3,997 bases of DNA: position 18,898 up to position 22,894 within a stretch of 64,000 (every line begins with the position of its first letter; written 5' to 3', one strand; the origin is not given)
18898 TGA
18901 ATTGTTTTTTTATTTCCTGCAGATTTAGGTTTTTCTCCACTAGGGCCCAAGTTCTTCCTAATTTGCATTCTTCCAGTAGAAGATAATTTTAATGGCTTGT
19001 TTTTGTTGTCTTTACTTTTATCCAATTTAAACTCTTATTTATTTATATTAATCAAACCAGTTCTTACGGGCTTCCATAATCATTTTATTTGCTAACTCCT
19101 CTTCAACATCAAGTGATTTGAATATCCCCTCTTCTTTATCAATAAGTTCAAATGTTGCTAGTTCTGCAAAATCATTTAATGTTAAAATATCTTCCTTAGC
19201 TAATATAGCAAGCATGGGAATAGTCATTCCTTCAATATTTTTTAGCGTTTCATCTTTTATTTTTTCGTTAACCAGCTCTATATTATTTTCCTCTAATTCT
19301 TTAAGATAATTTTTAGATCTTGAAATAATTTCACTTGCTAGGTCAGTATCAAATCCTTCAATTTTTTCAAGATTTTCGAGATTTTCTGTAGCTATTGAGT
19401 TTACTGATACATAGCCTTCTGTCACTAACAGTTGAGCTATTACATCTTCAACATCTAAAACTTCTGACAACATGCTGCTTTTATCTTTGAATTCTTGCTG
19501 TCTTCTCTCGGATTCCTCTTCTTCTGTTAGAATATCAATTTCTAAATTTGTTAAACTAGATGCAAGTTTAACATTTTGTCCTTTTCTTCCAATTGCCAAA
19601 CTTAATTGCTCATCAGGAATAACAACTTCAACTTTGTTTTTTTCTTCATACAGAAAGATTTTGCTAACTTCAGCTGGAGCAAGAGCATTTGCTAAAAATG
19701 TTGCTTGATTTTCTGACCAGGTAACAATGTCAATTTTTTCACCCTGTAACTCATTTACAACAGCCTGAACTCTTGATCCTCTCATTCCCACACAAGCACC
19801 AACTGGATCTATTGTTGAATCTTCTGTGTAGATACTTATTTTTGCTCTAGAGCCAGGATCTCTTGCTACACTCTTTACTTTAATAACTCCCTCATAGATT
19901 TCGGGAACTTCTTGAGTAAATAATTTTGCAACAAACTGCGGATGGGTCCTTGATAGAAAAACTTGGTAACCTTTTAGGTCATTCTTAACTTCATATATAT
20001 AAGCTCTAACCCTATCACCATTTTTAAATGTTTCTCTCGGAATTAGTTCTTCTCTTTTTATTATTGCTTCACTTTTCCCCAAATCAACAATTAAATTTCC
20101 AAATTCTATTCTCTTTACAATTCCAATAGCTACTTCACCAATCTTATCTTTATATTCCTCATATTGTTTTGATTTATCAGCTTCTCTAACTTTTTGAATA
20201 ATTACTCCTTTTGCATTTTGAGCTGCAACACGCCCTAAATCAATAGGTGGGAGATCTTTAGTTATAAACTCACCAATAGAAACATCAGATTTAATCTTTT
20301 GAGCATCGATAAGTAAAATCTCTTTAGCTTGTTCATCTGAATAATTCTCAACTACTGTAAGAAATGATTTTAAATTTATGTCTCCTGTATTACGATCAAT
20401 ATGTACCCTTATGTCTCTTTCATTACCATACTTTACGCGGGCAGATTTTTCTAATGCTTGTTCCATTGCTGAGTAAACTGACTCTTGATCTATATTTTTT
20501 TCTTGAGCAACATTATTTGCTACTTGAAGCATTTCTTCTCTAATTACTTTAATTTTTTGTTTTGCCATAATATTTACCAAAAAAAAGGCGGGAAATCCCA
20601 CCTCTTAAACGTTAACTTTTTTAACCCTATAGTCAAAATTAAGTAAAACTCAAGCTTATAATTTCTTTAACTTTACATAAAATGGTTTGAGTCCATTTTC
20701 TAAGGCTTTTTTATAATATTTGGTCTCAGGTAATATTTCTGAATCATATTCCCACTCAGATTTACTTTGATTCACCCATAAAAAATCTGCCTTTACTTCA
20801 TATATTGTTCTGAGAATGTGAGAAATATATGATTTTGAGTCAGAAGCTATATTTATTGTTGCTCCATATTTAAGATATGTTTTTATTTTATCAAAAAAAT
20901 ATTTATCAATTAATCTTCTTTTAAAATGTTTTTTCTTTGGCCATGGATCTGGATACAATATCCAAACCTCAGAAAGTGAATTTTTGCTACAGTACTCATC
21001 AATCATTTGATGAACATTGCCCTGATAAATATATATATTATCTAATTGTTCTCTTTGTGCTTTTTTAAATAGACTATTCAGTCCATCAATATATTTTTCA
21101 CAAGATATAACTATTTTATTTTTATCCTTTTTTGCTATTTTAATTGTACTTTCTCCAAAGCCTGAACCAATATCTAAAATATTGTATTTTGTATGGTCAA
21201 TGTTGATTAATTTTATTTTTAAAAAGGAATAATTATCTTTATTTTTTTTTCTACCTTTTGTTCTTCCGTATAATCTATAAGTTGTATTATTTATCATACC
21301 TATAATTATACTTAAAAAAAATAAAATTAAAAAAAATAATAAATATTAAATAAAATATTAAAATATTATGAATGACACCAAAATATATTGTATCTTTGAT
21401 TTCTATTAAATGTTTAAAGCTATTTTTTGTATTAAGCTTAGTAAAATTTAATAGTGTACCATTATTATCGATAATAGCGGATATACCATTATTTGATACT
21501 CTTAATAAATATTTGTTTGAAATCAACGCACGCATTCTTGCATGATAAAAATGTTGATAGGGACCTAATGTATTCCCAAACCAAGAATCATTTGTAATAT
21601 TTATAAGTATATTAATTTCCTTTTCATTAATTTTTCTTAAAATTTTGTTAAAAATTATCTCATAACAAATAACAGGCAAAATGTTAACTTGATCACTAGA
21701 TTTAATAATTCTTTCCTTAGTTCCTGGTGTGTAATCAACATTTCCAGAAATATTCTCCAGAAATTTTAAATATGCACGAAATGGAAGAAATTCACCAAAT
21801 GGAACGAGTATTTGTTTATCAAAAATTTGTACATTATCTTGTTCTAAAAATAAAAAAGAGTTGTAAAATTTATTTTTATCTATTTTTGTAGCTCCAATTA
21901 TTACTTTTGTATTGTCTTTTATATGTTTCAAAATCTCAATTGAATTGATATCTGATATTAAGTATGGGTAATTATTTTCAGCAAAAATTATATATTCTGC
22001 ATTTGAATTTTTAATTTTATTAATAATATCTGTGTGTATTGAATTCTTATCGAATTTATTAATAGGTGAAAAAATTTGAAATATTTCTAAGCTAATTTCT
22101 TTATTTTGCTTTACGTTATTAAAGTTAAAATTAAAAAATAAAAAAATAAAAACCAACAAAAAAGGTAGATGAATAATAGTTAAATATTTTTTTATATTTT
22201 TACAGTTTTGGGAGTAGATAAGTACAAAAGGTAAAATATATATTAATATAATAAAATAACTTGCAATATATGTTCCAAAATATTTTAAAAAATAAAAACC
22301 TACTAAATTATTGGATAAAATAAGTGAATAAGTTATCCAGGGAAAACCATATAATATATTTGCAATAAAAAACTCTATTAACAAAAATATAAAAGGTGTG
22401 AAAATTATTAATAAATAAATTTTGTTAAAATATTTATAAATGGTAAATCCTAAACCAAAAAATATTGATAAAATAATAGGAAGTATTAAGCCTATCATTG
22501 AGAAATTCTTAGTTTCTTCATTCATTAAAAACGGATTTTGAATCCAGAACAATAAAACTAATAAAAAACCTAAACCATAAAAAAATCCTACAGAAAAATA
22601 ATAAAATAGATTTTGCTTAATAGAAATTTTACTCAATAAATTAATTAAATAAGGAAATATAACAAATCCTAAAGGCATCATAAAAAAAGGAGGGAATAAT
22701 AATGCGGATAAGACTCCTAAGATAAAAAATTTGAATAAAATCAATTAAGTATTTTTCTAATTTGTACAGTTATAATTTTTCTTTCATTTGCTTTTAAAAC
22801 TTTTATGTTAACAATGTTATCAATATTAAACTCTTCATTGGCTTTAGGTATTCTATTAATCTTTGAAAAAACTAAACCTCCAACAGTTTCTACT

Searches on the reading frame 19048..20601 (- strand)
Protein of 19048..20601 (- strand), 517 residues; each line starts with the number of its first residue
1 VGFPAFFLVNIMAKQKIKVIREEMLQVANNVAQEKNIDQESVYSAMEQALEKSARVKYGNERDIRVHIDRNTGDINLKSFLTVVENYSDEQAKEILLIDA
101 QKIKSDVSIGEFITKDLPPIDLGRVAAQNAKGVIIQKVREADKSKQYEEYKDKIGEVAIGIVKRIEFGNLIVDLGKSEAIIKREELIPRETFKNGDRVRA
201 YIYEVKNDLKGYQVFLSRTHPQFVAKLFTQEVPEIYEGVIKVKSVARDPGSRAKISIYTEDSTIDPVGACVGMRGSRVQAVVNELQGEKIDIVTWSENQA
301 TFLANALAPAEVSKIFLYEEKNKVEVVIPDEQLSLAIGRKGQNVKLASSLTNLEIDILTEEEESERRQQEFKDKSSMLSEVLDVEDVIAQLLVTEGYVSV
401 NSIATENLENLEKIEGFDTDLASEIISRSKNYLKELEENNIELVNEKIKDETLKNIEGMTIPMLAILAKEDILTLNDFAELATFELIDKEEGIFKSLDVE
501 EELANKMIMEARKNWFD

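Call 82: find_encoding_contigs(protein=window:19048-20601:-, flank=10000, max_places=2)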
Protein window:19048-20601:- (517 aa): no gene with exactly this product is on record in the collection.

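Call 92: search_protein_families(library=pfam, proteins=[window:19048-20601:-], max_evalue=1e-8)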
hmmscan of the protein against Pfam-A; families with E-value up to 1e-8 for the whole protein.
window:19048-20601:- (517 aa): 2 families
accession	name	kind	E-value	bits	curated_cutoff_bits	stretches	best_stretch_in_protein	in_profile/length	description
PF08529.16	NusA_N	-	3.7e-32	111.5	23.8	1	23-143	1-118/119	NusA N-terminal domain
PF13184.12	KH_5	-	6.5e-28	97.1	27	1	249-316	1-68/69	NusA-like KH domain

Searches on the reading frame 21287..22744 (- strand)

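Call 92: search_protein_families(library=pfam, proteins=[window:21287-22744:-], max_evalue=1e-8)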
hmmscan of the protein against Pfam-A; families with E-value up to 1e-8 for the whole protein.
window:21287-22744:- (485 aa): 2 families
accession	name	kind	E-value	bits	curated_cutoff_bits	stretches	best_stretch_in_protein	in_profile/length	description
PF00795.27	CN_hydrolase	-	8.6e-19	68.3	23.2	1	276-438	71-237/256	Carbon-nitrogen hydrolase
PF20154.4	LNT_N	-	2.9e-11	44.2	27.1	1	10-169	2-157/159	Apolipoprotein N-acyltransferase N-terminal domain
